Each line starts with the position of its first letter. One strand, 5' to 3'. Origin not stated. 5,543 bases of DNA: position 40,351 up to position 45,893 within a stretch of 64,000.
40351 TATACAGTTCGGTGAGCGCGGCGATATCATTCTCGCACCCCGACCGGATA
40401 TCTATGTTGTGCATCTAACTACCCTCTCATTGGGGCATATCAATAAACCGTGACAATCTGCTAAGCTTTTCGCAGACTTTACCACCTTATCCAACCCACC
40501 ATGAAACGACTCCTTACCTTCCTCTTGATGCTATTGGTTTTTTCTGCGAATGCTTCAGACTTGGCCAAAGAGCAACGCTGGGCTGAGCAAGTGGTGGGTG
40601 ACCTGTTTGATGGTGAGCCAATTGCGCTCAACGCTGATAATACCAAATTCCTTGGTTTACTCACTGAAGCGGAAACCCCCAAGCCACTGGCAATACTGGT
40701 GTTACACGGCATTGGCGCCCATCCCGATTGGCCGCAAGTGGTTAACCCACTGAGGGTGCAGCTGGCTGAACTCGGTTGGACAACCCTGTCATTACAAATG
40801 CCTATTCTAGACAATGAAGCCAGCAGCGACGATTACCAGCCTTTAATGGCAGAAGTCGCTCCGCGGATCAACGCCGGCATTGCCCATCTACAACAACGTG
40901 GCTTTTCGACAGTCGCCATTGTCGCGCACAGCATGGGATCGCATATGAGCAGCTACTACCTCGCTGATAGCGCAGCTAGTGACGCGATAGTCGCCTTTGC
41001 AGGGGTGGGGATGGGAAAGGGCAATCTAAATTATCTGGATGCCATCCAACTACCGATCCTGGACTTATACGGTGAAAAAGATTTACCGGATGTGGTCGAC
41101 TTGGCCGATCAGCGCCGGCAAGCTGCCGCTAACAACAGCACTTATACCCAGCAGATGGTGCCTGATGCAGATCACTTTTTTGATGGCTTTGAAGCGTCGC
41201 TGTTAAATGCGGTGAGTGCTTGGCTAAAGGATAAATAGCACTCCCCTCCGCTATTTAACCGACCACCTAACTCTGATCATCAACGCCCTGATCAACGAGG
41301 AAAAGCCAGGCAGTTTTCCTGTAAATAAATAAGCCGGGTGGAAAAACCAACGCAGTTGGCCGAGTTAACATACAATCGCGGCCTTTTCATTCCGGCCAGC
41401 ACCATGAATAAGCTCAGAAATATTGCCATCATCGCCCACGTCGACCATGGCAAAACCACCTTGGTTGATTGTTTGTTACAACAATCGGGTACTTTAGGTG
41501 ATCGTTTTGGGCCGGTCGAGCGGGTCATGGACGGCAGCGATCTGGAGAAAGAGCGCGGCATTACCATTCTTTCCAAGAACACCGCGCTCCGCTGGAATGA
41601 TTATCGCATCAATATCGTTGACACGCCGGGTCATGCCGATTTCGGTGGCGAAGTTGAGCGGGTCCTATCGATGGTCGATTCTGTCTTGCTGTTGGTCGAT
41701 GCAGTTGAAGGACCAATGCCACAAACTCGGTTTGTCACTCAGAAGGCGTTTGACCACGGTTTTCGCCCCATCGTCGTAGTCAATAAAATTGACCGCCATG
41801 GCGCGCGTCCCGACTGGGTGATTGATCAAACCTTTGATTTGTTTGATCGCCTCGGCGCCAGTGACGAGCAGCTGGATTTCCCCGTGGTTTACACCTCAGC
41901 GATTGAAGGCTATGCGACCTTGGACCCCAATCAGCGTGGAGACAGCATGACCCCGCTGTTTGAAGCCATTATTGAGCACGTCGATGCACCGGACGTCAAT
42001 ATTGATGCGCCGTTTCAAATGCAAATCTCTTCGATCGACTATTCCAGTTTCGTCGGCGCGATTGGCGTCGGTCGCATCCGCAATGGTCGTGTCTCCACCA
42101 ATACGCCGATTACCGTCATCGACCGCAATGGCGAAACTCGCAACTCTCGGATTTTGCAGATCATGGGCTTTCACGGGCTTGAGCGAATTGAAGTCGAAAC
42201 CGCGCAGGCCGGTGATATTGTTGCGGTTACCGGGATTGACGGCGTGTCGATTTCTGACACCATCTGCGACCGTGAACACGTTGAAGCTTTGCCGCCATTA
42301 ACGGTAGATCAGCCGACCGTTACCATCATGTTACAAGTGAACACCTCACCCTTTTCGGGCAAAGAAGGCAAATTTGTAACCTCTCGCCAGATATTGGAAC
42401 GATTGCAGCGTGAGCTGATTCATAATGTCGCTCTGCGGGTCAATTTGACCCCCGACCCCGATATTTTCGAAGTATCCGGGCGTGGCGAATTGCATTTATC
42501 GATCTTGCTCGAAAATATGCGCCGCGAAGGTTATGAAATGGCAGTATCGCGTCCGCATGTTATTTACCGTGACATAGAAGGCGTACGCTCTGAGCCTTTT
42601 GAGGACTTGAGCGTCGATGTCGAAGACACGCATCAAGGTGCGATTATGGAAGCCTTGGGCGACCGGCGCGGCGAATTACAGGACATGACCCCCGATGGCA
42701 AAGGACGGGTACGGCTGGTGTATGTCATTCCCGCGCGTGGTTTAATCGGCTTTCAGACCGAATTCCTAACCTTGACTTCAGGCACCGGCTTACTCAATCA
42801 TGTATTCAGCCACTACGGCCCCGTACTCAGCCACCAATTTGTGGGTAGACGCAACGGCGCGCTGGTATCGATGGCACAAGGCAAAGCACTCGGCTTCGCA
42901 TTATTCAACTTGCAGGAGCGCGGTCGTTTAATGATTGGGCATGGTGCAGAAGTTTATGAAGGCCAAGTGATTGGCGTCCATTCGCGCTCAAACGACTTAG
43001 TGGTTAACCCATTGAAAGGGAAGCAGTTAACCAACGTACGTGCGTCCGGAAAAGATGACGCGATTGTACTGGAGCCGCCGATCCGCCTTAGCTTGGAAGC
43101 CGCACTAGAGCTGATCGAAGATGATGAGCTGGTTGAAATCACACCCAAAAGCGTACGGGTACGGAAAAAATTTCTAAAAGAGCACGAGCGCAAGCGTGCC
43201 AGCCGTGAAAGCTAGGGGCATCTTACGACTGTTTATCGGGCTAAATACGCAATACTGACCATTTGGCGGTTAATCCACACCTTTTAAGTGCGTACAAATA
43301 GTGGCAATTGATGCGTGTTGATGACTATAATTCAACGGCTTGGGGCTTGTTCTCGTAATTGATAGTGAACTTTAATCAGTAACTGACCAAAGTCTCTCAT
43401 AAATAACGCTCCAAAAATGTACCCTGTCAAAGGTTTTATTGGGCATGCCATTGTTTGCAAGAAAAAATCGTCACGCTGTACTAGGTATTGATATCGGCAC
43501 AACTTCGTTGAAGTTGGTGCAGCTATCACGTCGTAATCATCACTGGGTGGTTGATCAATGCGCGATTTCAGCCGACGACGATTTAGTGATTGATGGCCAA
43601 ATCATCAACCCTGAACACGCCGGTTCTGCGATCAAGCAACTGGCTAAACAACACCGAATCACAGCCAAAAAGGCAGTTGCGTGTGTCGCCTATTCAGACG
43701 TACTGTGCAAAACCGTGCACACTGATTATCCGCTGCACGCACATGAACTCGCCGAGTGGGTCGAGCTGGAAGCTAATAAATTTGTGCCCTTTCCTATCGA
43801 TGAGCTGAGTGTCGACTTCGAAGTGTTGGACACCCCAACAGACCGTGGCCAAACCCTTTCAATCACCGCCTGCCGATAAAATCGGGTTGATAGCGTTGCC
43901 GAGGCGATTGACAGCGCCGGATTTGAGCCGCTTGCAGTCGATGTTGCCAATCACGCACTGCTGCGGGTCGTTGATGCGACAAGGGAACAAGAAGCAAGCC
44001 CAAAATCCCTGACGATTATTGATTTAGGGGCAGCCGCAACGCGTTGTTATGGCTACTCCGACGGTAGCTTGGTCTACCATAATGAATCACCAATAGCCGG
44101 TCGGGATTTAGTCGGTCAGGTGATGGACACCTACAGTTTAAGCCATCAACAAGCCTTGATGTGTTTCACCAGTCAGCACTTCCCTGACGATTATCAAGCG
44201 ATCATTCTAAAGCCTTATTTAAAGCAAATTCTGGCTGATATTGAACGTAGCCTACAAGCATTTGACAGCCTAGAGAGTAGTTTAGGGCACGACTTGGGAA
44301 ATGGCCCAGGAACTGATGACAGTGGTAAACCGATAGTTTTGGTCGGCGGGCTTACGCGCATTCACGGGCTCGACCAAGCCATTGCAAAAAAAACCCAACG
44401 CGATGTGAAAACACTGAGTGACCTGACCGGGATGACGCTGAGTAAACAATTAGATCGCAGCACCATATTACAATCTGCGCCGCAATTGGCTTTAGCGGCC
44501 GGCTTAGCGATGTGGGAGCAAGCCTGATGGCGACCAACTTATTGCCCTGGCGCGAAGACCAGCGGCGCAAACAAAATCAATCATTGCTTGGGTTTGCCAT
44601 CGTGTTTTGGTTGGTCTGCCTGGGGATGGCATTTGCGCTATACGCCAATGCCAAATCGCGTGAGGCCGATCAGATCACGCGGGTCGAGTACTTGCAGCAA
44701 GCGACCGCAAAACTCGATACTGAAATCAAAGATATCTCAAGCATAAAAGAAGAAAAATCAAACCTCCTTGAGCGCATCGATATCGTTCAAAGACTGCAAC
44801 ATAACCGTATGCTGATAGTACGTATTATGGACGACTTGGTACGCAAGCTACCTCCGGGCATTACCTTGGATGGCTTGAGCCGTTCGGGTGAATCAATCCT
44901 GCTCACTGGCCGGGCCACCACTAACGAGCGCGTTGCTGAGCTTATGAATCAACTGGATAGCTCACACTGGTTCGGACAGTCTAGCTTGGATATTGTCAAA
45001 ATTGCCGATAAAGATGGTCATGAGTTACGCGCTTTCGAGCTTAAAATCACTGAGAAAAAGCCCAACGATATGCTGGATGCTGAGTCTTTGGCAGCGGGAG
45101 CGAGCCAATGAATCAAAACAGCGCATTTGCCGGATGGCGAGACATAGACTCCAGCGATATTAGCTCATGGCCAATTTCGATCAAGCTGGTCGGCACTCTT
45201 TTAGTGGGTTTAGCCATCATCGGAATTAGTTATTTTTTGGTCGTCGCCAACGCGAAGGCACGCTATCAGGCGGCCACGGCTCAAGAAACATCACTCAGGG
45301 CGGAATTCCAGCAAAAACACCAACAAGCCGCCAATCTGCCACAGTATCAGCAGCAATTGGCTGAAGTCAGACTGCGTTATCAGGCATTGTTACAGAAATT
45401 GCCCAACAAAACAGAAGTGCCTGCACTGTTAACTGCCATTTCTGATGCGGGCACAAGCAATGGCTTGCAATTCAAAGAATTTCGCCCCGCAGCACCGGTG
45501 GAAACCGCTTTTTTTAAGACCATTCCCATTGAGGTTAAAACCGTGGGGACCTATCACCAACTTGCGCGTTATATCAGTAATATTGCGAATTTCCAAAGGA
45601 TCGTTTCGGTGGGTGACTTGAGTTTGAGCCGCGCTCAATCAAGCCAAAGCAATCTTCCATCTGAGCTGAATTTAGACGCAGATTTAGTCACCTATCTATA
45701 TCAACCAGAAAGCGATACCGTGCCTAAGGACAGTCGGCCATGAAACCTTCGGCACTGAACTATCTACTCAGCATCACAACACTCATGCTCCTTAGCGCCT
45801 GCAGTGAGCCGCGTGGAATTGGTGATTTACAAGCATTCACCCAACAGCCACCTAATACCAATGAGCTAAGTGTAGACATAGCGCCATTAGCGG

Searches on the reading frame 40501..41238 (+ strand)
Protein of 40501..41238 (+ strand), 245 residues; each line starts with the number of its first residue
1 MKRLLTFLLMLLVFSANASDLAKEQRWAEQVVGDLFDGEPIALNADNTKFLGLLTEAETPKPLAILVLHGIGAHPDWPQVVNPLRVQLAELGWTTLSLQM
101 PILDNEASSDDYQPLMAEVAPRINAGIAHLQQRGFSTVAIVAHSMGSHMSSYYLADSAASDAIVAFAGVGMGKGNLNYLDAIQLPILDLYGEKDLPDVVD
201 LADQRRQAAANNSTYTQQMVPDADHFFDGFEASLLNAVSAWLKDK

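Call 39: search_protein_families(library=pfam, max_evalue=0.00001, proteins=[window:40501-41238:+])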
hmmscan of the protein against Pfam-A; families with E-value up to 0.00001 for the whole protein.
window:40501-41238:+ (245 aa): 2 families
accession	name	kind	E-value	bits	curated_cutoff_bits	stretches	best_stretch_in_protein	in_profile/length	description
PF12048.14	DUF3530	-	1.8e-28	100.2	29.8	2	30-106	52-129/310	Protein of unknown function (DUF3530)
PF01738.24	DLH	-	8.4e-07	29.2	21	1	113-227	71-188/217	Dienelactone hydrolase family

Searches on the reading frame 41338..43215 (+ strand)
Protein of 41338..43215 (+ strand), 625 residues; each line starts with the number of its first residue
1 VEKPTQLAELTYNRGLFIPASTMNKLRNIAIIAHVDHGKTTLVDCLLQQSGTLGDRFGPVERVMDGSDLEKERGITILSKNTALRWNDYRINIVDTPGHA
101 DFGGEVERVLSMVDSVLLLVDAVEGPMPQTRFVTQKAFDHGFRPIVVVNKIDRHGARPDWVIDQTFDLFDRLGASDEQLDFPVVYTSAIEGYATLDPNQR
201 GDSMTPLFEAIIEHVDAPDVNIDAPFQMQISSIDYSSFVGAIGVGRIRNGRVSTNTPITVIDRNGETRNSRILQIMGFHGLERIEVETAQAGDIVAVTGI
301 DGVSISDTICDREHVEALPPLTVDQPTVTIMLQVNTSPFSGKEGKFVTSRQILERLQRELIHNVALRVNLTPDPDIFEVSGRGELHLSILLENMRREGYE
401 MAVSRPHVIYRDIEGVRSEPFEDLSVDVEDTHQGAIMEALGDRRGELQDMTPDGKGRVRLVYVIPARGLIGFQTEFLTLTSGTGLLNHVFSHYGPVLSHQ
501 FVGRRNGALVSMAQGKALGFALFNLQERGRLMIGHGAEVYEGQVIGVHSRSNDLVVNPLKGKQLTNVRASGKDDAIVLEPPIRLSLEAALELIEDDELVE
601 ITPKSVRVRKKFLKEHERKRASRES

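Call 39: search_protein_families(library=pfam, max_evalue=0.00001, proteins=[window:41338-43215:+])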
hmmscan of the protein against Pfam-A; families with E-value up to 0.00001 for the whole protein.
window:41338-43215:+ (625 aa): 5 families
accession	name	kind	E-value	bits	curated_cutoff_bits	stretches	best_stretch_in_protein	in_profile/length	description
PF00009.33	GTP_EFTU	-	1.8e-54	184.6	26.5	1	25-215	2-186/188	Elongation factor Tu GTP binding domain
PF21018.2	BipA_C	-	6.6e-45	151.8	23.8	1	506-614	1-109/110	TypA/BipA C-terminal domain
PF00679.30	EFG_C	-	4.4e-22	78.4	27.9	1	419-497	4-82/89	Elongation factor G C-terminus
PF03144.31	GTP_EFTU_D2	-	3.2e-09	37.5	30.3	1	240-310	1-73/73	Elongation factor Tu domain 2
PF22042.2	EF-G_D2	-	1e-06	29.2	27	1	226-311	2-83/84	Elongation factor G domain 2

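Call 43: find_related_loci(query=window:41338-43215:+, collection=genome_contigs, flank=2000)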
Query window:41338-43215:+ (625 aa) in genome_contigs; peptide patterns used: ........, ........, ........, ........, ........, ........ (x = any residue, [..] = any of these).
600 stretches matched a pattern (row limit reached: there are more); 594 encode a relative of the query (tblastn E <= 1e-3); the best 80 are kept; 80 distinct loci.
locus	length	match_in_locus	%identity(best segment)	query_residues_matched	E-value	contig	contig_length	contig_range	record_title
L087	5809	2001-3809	72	23-625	0e+0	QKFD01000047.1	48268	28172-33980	MAG: Chromatiales bacterium isolate SZUA-493 scaffold_1201, whole genome shotgun sequence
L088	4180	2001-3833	71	17-624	0e+0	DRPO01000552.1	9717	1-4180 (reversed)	MAG TPA_asm: Gammaproteobacteria bacterium isolate HyVt-560 HyVt-560_k145_773077, whole genome shotgun sequence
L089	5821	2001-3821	72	19-625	0e+0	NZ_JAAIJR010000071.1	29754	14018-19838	Thiorhodococcus mannitoliphagus strain DSM 18266 NODE_71_length_29754_cov_25.2066, whole genome shotgun sequence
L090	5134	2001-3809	71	23-625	0e+0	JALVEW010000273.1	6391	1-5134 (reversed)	MAG: Sedimenticola sp. isolate 134-614_metabat2_scaf2bin.133 134-614_scaffold_9559_c1, whole genome shotgun sequence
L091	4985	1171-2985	72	21-625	0e+0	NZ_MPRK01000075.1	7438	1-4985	Solemya elarraichensis gill symbiont voucher Malacology 379147 isolate Se-Cadez Selarraichensis_sym_scaffold74, whole ge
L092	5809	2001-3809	71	23-625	0e+0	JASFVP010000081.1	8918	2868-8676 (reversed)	MAG: Chromatiales bacterium isolate D1105M20metaG_Bin_5_2 D1105M20metaG_FD_scaffold_2264_c1, whole genome shotgun sequen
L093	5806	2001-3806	71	23-624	0e+0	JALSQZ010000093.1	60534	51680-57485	MAG: Sedimenticola sp. isolate 356-308_maxbin2_scaf2bin.147 356-308_scaffold_251_c1, whole genome shotgun sequence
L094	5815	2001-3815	72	23-623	0e+0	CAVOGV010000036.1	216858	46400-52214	MAG: uncultured Gammaproteobacteria bacterium isolate MFD09964.bin.2.154 genome assembly, contig: contig_34612, whole ge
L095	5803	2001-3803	69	23-623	0e+0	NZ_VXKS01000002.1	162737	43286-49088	Cysteiniphilum sp. JM-1 JM.1_ctg002, whole genome shotgun sequence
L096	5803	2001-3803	70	23-623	0e+0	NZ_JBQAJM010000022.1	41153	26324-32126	Cysteiniphilum sp. 19S12-1 NODE_22_length_41153_cov_212.752751, whole genome shotgun sequence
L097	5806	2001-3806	71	24-625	0e+0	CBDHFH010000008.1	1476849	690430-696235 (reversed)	MAG: Gammaproteobacteria bacterium isolate 989b8df7-e166-46e7-9088-39a086dd6265 genome assembly, contig: contig_8, whole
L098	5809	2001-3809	71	23-625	0e+0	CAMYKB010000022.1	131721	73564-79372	MAG: uncultured Gammaproteobacteria bacterium isolate ES_M_Gamma_082 genome assembly, contig: scaffold_766, whole genome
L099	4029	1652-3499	70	16-625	0e+0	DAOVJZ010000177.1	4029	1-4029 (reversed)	MAG TPA_asm: Granulosicoccaceae bacterium isolate CSMAG_1406 CSMAG_1406_k141_3343630_length_4029_cov_24.2914, whole geno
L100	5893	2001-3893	67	4-625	0e+0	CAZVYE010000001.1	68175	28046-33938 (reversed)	MAG TPA_asm: uncultured Gammaproteobacteria bacterium isolate SRP321284_co1_128 genome assembly, contig: NODE_463_length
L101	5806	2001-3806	70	23-624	0e+0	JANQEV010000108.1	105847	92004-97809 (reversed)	MAG: Chromatiales bacterium isolate PL23a_bin.5 k99_788878, whole genome shotgun sequence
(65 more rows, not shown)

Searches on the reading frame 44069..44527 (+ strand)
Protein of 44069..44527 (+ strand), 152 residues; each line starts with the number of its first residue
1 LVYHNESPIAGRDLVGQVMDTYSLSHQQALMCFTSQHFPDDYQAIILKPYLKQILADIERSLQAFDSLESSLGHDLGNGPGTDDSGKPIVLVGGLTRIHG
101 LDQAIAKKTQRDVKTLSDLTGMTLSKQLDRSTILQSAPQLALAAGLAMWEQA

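Call 39: search_protein_families(library=pfam, max_evalue=0.00001, proteins=[window:44069-44527:+])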
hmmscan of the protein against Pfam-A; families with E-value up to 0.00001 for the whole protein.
window:44069-44527:+ (152 aa): 1 family
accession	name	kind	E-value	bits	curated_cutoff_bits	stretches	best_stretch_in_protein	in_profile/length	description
PF11104.14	PilM_2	-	1.1e-20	74.3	27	1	1-148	202-337/340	Type IV pilus assembly protein PilM;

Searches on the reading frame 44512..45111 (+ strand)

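Call 39: search_protein_families(library=pfam, max_evalue=0.00001, proteins=[window:44512-45111:+])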
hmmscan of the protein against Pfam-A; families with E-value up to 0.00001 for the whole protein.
window:44512-45111:+ (199 aa): 1 family
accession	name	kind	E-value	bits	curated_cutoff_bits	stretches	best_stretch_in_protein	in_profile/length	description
PF05137.18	PilN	-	1.5e-16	60.6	22.8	1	105-179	2-76/78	Fimbrial assembly protein (PilN)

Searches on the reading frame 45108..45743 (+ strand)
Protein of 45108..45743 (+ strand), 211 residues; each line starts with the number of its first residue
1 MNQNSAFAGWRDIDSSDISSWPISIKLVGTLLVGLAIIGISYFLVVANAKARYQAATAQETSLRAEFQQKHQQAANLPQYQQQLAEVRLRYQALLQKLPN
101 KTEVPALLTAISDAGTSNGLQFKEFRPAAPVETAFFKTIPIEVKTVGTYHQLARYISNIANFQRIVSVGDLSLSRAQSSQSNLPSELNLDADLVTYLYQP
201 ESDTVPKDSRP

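Call 39: search_protein_families(library=pfam, max_evalue=0.00001, proteins=[window:45108-45743:+])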
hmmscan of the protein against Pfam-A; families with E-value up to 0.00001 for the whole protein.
window:45108-45743:+ (211 aa): 1 family
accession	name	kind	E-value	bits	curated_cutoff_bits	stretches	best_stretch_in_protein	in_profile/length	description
PF04350.18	PilO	-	2.9e-43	147.9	22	1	55-199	3-144/145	Pilus assembly protein, PilO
